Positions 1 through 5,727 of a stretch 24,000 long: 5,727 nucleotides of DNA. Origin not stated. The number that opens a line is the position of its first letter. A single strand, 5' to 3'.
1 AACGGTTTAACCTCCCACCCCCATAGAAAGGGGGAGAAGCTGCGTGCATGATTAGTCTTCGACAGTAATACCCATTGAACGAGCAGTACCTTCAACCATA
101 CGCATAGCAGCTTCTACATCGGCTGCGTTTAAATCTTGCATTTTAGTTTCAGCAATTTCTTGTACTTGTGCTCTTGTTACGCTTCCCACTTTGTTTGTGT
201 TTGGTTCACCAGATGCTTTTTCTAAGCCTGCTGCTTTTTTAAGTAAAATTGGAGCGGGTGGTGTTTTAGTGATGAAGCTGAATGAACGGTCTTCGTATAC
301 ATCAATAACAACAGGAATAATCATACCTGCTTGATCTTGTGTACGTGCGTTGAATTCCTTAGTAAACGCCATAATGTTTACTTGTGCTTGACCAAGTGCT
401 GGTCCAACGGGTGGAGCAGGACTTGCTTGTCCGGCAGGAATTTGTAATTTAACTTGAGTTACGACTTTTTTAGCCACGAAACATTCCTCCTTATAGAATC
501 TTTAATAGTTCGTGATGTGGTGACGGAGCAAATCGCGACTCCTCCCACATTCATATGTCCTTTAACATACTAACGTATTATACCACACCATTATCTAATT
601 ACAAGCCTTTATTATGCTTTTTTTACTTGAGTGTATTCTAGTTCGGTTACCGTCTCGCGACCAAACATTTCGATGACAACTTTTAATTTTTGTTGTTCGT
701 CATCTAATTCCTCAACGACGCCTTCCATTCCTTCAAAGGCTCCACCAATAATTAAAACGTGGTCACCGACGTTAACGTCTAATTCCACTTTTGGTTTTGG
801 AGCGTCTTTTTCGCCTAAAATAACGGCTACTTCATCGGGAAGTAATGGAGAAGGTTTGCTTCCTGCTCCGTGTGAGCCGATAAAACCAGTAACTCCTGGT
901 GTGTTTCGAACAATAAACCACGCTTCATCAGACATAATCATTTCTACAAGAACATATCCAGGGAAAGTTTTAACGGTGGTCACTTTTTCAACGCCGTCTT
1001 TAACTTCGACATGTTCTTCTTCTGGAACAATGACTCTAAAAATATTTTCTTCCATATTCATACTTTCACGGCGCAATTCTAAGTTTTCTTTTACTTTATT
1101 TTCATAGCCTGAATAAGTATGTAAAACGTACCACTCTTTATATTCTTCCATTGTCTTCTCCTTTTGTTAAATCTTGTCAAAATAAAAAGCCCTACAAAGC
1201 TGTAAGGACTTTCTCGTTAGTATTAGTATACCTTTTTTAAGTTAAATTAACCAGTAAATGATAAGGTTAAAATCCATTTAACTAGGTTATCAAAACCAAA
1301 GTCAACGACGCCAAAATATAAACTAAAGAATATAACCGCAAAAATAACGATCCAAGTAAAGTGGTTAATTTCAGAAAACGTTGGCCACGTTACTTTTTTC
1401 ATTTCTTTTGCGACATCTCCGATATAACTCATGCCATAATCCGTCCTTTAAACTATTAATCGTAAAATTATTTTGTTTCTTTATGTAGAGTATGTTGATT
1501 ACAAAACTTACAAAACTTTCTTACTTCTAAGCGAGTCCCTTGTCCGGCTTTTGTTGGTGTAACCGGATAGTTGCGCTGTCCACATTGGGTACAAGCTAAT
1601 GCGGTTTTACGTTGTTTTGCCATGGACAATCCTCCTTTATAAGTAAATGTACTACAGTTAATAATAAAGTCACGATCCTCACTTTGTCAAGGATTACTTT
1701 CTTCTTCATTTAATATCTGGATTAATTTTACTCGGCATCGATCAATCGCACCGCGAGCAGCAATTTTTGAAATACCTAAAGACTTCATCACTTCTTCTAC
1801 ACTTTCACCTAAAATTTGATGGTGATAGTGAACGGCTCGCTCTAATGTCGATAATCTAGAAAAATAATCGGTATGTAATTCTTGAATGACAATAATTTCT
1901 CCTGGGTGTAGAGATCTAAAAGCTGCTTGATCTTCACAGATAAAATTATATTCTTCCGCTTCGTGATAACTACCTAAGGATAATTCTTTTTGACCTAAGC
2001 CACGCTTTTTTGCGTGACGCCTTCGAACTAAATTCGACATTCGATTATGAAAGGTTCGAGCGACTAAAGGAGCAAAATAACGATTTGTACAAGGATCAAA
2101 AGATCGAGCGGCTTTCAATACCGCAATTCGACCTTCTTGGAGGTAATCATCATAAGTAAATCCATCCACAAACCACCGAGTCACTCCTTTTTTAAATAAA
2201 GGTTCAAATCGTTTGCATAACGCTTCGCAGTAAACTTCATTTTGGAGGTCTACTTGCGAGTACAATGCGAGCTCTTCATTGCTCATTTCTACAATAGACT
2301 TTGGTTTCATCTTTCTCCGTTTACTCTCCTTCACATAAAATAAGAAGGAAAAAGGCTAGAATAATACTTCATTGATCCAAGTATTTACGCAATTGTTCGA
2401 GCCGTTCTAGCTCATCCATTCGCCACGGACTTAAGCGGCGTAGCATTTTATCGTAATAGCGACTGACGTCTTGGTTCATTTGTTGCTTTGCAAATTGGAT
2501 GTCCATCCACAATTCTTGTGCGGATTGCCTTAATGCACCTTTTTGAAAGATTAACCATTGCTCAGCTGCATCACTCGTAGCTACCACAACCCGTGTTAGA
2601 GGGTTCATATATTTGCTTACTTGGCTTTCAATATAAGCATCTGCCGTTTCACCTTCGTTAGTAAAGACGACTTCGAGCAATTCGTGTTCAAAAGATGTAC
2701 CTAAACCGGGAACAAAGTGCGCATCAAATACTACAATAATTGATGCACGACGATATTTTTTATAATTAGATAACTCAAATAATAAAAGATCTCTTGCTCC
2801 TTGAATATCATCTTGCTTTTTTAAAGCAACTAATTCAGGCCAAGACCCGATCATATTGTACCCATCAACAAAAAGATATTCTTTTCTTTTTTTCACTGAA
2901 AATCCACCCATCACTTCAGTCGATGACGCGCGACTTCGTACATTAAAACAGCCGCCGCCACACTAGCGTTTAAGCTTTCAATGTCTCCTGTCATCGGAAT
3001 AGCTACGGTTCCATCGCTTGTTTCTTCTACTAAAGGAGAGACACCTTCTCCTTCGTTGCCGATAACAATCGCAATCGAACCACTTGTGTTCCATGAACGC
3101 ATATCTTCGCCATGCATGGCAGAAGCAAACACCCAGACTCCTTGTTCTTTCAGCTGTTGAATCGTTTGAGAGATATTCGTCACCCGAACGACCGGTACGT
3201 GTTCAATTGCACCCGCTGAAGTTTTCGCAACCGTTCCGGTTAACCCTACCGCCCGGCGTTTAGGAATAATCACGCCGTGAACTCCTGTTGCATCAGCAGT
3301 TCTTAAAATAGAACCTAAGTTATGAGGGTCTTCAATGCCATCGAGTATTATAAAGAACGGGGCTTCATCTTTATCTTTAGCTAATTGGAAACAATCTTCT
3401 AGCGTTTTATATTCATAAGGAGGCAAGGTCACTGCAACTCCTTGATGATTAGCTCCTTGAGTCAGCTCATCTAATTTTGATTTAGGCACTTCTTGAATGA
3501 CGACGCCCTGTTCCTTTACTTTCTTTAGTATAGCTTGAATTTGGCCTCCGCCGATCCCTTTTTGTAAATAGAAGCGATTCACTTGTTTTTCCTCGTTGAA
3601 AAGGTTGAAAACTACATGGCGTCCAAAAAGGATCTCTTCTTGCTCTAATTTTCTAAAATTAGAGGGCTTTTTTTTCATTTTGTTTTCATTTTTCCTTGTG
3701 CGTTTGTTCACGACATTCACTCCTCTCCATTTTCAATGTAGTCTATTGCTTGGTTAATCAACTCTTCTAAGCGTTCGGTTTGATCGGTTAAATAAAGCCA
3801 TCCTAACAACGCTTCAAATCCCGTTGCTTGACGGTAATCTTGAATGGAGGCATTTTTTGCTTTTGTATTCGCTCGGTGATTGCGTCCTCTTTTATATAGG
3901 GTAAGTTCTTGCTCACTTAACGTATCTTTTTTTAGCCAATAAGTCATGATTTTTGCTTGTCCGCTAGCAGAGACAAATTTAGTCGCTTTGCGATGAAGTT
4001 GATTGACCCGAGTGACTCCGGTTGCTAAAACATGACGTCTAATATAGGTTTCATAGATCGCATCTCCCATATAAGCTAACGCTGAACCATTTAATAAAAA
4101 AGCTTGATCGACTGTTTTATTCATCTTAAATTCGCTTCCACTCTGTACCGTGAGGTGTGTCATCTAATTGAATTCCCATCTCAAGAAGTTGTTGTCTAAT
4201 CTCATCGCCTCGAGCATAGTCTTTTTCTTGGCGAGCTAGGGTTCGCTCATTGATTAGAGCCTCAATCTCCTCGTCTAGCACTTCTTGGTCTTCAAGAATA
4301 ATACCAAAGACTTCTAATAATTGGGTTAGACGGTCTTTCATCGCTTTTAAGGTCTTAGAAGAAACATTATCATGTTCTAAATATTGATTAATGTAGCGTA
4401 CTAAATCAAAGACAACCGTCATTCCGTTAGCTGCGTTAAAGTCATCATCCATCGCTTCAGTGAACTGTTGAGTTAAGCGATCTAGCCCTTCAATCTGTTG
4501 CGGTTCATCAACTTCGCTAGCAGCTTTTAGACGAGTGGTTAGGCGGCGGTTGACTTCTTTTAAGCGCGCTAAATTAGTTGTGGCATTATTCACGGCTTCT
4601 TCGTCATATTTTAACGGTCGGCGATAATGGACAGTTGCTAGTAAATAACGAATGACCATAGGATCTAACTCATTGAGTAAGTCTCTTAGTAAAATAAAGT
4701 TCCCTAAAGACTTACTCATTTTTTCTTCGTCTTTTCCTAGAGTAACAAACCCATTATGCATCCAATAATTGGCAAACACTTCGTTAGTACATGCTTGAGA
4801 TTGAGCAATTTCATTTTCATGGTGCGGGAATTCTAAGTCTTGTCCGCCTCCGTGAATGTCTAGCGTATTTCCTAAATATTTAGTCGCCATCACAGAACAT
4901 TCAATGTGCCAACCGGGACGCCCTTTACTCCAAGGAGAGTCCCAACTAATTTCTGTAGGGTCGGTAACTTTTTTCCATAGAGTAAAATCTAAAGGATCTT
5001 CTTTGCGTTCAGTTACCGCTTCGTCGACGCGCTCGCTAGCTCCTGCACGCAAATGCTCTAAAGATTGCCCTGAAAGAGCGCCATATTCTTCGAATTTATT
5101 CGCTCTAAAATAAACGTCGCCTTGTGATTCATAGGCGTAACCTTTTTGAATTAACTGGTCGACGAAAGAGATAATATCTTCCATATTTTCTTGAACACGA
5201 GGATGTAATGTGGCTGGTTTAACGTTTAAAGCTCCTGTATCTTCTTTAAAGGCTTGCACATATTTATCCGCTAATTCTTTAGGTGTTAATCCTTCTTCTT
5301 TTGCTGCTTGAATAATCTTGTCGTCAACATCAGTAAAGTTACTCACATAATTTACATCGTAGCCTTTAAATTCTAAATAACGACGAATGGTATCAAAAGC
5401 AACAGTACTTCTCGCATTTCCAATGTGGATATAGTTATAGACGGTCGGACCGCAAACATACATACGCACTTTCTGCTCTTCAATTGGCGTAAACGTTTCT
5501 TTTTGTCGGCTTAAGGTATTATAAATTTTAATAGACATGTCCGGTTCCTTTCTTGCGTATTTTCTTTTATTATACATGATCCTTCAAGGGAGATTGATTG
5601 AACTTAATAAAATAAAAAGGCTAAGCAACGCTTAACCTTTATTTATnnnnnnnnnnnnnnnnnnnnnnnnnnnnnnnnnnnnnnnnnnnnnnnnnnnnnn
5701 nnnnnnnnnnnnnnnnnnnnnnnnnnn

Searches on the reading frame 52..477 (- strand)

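Call 23: search_protein_families(library=pfam, proteins=[window:52-477:-], max_evalue=0.01)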
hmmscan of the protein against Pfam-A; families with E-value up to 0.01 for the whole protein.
window:52-477:- (141 aa): 2 families
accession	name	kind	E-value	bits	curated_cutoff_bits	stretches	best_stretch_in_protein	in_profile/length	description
PF00298.24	Ribosomal_L11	-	1.3e-31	109.3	21.4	1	71-139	1-69/69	Ribosomal protein L11, RNA binding domain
PF03946.19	Ribosomal_L11_N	-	2.8e-29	101.1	32.9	1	9-66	1-58/58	Ribosomal protein L11, N-terminal domain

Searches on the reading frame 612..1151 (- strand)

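Call 23: search_protein_families(library=pfam, proteins=[window:612-1151:-], max_evalue=0.01)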
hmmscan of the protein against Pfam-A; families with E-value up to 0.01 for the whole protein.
window:612-1151:- (179 aa): 2 families
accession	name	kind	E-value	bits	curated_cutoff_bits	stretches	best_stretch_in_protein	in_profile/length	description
PF02357.24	NusG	-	3e-29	101.8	22.2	1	5-111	1-92/93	Transcription termination factor nusG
PF00467.35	KOW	-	1.7e-06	28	22.3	1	128-161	1-32/32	KOW motif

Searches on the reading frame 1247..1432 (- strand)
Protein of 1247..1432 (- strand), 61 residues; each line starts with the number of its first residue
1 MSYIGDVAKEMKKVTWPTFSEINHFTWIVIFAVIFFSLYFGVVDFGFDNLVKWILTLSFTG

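Call 23: search_protein_families(library=pfam, proteins=[window:1247-1432:-], max_evalue=0.01)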
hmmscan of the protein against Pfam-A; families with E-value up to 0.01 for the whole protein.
window:1247-1432:- (61 aa): 1 family
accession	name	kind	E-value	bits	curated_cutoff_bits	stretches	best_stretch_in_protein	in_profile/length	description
PF00584.25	SecE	-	1.2e-17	64.1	22.7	1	2-55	2-55/55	SecE/Sec61-gamma subunits of protein translocation complex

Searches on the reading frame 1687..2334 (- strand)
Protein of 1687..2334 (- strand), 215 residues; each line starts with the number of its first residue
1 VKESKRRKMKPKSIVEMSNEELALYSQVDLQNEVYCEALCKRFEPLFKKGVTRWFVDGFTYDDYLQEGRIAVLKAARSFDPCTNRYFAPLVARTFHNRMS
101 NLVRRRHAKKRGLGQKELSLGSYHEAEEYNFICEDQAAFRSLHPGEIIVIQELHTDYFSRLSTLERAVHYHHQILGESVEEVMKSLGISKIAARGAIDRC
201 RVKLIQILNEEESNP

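Call 23: search_protein_families(library=pfam, proteins=[window:1687-2334:-], max_evalue=0.01)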
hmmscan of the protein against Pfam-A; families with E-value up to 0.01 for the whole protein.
window:1687-2334:- (215 aa): 2 families
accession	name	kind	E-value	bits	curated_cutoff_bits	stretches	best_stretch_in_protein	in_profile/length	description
PF04542.20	Sigma70_r2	-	8.4e-07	29.1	24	1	41-106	3-68/71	Sigma-70 region 2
PF07638.17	Sigma70_ECF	-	0.0036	17.7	21.1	1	89-205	77-180/185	ECF sigma factor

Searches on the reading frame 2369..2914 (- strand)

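Call 9: search_protein_families(library=ncbifam, proteins=[window:2369-2914:-])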
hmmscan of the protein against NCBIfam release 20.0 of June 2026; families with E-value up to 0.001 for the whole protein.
window:2369-2914:- (181 aa): 0 families

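Call 23: search_protein_families(library=pfam, proteins=[window:2369-2914:-], max_evalue=0.01)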
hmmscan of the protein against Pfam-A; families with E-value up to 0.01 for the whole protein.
window:2369-2914:- (181 aa): 1 family
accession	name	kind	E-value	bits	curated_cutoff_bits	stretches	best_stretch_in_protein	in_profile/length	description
PF05991.17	NYN_YacP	-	1.9e-49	168.3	24.6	1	14-177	1-166/166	YacP-like NYN domain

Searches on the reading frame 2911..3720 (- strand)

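Call 9: search_protein_families(library=ncbifam, proteins=[window:2911-3720:-])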
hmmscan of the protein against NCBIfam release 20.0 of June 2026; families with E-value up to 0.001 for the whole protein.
window:2911-3720:- (269 aa): 8 families
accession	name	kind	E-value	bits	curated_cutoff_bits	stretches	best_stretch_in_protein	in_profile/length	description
TIGR00186.1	rRNA_methyl_3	equivalog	1.5e-77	260.3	160.15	1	28-267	2-240/240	23S rRNA (guanosine(2251)-2'-O)-methyltransferase RlmB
NF008386.0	PRK11181.1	equivalog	9.7e-64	214.9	366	1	28-268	2-243/244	23S rRNA (guanosine(2251)-2'-O)-methyltransferase RlmB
NF008117.0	PRK10864.1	equivalog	1.5e-25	90.1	267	1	19-266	96-341/344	tRNA/rRNA methyltransferase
NF008295.0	PRK11081.1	equivalog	6.9e-25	87.9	227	1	122-267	20-165/230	tRNA (guanosine(18)-2'-O)-methyltransferase TrmH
NF000477.1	NshR_TsnR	equivalog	2.2e-14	53.5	425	1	123-266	118-263/266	NshR/TsnR family 23S rRNA methyltransferase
NF000035.1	nosihep_NshR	exception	6.2e-12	45.6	500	1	123-263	118-260/274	NshR family nosiheptide/thiostrepton resistance 23S rRNA methyltransferase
TIGR00185.1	tRNA_yibK_trmL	equivalog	5.2e-10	39.4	190.6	1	128-266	8-147/154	tRNA (uridine(34)/cytosine(34)/5-carboxymethylaminomethyluridine(34)-2'-O)-methyltransferase TrmL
TIGR00050.1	rRNA_methyl_1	subfamily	2.9e-07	30.6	167.15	1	202-267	90-157/233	TrmJ/YjtD family RNA methyltransferase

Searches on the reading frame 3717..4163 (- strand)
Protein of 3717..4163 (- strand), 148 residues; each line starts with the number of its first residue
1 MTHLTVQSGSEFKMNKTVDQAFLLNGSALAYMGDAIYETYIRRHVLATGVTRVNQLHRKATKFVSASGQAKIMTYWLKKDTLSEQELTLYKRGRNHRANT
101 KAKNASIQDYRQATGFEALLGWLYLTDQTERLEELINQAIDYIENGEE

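Call 9: search_protein_families(library=ncbifam, proteins=[window:3717-4163:-])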
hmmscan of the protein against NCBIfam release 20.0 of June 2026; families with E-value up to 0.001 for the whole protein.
window:3717-4163:- (148 aa): 0 families

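Call 23: search_protein_families(library=pfam, proteins=[window:3717-4163:-], max_evalue=0.01)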
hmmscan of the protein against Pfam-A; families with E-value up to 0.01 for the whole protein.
window:3717-4163:- (148 aa): 1 family
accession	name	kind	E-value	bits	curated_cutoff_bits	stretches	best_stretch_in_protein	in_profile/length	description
PF00636.31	Ribonuclease_3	-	3.3e-23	82.8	27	1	28-127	2-101/102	Ribonuclease III domain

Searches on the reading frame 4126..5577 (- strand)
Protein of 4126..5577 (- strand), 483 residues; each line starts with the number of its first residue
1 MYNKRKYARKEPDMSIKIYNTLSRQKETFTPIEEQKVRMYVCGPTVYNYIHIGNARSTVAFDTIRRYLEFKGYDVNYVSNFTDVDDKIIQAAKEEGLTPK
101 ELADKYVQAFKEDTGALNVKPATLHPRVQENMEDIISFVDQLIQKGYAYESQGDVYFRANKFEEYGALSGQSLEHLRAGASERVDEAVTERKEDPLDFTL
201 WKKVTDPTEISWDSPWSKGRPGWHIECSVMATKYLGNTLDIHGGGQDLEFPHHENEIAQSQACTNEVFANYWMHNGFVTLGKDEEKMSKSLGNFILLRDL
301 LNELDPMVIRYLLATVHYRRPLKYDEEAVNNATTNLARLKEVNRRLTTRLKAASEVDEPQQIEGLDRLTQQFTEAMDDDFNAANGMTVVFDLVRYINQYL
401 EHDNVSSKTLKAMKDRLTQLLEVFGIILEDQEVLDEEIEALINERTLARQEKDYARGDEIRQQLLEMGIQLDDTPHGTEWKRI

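Call 9: search_protein_families(library=ncbifam, proteins=[window:4126-5577:-])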
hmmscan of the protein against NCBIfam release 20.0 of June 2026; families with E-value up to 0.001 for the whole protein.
window:4126-5577:- (483 aa): 21 families
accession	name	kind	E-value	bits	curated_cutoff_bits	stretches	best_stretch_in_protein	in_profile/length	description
TIGR00435.1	cysS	equivalog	1.9e-173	577.8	340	1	16-482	1-465/466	cysteine--tRNA ligase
NF011108.0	PRK14536.1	equivalog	1.3e-112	377.2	780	1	14-483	1-490/490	cysteine--tRNA ligase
TIGR03447.1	mycothiol_MshC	equivalog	7.9e-83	278.6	485.1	1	14-408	16-397/411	cysteine--1-D-myo-inosityl 2-amino-2-deoxy-alpha-D-glucopyranoside ligase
NF011107.0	PRK14534.1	equivalog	1.4e-77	261.8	744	1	14-482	1-480/481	cysteine--tRNA ligase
TIGR00398.1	metG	equivalog_domain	6.1e-24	84.6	336.35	2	48-161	12-126/530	methionine--tRNA ligase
NF008900.0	PRK12267.1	equivalog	1.5e-17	63.3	598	1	36-152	3-122/648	methionine--tRNA ligase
NF001100.0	PRK00133.1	equivalog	1.7e-14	53.3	587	2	46-159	16-130/676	methionine--tRNA ligase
NF008957.0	PRK12300.1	subfamily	8.5e-12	43.8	677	1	275-422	617-765/946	leucine--tRNA ligase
TIGR00422.1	valS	equivalog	8.3e-11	40.6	612.1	1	259-420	500-676/863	valine--tRNA ligase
NF009687.0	PRK13208.1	equivalog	8.4e-11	40.8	738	1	259-374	508-622/801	valine--tRNA ligase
TIGR00392.1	ileS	equivalog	1.1e-09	37.1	621.4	1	274-417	600-747/861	isoleucine--tRNA ligase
TIGR00467.1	lysS_arch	equivalog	4.4e-08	32.1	147.55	0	276-345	264-332/515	lysine--tRNA ligase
TIGR00395.1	leuS_arch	equivalog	6.4e-08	31.1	648.5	1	274-421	610-761/938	leucine--tRNA ligase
TIGR00396.1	leuS_bact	equivalog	4.3e-07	28.5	548.4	0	282-428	601-747/843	leucine--tRNA ligase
NF004349.1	PRK05729.1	equivalog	1.9e-05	23.1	704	0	280-422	510-659/860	valine--tRNA ligase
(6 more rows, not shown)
